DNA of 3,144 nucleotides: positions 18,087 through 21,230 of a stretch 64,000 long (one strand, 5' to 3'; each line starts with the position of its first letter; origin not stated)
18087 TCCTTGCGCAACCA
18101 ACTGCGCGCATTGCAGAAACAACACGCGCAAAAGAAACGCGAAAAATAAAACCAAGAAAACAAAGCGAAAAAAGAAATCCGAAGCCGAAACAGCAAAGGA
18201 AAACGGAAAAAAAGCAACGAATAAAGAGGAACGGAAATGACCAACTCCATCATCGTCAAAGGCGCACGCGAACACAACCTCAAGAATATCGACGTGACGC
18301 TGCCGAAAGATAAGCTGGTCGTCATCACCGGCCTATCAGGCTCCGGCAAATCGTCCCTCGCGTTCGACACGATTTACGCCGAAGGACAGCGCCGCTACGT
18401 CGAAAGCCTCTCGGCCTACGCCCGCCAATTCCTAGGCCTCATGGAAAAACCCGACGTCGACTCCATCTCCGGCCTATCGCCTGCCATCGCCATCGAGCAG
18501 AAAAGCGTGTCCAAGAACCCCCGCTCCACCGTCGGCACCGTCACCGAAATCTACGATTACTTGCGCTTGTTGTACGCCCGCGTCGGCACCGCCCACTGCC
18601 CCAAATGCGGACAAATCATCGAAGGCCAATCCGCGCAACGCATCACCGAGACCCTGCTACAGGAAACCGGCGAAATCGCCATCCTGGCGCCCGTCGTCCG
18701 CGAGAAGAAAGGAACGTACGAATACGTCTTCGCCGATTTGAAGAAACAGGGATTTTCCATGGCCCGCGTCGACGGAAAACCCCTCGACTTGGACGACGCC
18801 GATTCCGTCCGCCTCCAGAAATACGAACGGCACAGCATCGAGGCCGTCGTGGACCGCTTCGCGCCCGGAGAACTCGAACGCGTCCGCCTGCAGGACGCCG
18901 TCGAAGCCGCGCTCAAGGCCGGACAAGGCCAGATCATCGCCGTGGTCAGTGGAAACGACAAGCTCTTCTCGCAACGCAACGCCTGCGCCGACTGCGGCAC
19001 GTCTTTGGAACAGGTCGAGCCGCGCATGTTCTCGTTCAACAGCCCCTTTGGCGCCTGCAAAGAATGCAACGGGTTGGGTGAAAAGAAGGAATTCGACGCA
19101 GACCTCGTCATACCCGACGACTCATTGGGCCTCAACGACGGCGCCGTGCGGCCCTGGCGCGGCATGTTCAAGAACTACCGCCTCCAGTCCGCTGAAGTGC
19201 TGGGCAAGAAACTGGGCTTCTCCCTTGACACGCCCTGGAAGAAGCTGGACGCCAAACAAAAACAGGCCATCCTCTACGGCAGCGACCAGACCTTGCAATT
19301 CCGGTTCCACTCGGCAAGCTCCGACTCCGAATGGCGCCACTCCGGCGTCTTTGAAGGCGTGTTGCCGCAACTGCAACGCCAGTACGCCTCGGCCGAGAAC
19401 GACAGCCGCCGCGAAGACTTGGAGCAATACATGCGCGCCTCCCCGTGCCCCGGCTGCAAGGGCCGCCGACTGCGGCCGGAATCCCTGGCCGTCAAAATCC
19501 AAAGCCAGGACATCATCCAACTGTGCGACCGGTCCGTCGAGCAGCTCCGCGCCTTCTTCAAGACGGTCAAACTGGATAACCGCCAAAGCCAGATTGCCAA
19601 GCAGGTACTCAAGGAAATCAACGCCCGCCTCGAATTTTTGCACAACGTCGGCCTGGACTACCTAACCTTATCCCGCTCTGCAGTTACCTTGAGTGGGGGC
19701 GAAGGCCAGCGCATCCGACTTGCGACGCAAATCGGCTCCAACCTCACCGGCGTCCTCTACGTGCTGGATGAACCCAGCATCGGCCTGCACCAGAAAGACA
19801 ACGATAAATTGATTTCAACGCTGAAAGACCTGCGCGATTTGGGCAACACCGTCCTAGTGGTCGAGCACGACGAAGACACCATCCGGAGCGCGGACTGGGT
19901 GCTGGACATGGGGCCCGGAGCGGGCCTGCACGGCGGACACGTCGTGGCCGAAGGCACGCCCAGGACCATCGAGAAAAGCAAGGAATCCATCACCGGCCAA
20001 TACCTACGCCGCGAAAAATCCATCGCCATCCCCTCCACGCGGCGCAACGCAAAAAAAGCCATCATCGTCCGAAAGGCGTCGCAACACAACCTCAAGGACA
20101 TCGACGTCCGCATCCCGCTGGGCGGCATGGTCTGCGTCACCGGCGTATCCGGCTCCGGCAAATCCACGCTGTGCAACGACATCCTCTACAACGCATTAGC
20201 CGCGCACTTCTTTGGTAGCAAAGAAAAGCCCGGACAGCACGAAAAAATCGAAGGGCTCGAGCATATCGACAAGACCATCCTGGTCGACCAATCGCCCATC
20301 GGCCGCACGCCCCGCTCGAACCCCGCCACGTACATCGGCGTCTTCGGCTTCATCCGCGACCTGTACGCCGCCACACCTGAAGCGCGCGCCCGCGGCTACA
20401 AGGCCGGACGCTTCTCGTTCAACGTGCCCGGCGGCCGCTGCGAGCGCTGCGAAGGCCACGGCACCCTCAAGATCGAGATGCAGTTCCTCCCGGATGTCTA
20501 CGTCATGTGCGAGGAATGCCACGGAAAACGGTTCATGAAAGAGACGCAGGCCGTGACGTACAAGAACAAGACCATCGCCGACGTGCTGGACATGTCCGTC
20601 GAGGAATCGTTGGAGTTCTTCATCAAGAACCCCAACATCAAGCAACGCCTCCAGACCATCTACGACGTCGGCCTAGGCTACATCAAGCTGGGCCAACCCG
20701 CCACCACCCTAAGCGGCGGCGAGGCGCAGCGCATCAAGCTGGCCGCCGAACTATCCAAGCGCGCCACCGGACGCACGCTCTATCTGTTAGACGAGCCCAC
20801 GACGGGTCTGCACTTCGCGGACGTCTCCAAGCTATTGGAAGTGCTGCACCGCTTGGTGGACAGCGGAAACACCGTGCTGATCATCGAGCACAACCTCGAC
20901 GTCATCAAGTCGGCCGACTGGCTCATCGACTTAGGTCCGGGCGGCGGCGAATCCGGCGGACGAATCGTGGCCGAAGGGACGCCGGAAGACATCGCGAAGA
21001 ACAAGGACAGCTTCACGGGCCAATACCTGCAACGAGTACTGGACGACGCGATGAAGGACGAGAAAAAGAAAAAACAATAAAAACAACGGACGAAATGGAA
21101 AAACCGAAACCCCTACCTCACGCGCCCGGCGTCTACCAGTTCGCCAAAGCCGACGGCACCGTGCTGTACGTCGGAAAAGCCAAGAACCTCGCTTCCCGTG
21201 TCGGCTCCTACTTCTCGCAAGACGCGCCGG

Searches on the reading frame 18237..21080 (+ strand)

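Call 56: search_protein_families(library=ncbifam, proteins=[window:18237-21080:+])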
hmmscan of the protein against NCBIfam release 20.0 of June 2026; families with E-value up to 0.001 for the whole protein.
window:18237-21080:+ (947 aa): 182 families (the best 25 are shown)
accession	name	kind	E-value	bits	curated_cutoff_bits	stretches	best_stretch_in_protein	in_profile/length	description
NF001503.0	PRK00349.1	equivalog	0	1475.9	1147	1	2-936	3-942/943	excinuclease ABC subunit UvrA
TIGR00630.1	uvra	equivalog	0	1417.1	729.8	1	5-920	2-924/924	excinuclease ABC subunit UvrA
NF001885.0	PRK00635.1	equivalog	1.2e-215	718.8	3054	1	5-936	6-920/1809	excinuclease ABC subunit A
TIGR03608.1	L_ocin_972_ABC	subfamily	3.9e-37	127.7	254.85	3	777-899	90-206/206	putative bacteriocin export ABC transporter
TIGR04521.1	ECF_ATPase_2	equivalog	1.2e-36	126.3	330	3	465-597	125-251/279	energy-coupling factor transporter ATPase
NF040873.1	AztA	equivalog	5.4e-35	120.7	220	2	820-897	115-189/191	zinc ABC transporter ATP-binding protein AztA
TIGR04520.1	ECF_ATPase_1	equivalog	2.1e-33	115.9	315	2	796-931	108-235/269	energy-coupling factor transporter ATPase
TIGR02857.1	CydD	equivalog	4e-33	115.2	435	2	777-899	409-529/529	thiol reductant ABC exporter subunit CydD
TIGR02673.1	FtsE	equivalog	1.4e-31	109.8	264.85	3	797-892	110-202/214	cell division ATP-binding protein FtsE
NF010068.0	PRK13548.1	equivalog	2.1e-30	105.7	261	2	821-922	134-233/261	heme ABC transporter ATP-binding protein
TIGR03873.1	F420-0_ABC_ATP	hypoth_equivalog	5.5e-28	97.9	372.4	2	822-919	135-224/256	putative F420-0 ABC transporter ATP-binding protein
NF008379.0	PRK11174.1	equivalog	5.2e-27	94.7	684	2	789-929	452-580/588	heme ABC transporter permease/ATP-binding protein CydD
NF010155.0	PRK13634.1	equivalog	6.5e-27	94.5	413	2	466-595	127-250/290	energy-coupling factor ABC transporter ATP-binding protein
NF008409.0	PRK11231.1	equivalog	1.7e-26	93.1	375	2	821-922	135-228/255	Fe(3+) dicitrate ABC transporter ATP-binding protein FecE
NF002981.0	PRK03695.1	equivalog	1.8e-26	93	281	2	803-921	109-226/253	vitamin B12 ABC transporter ATP-binding protein BtuD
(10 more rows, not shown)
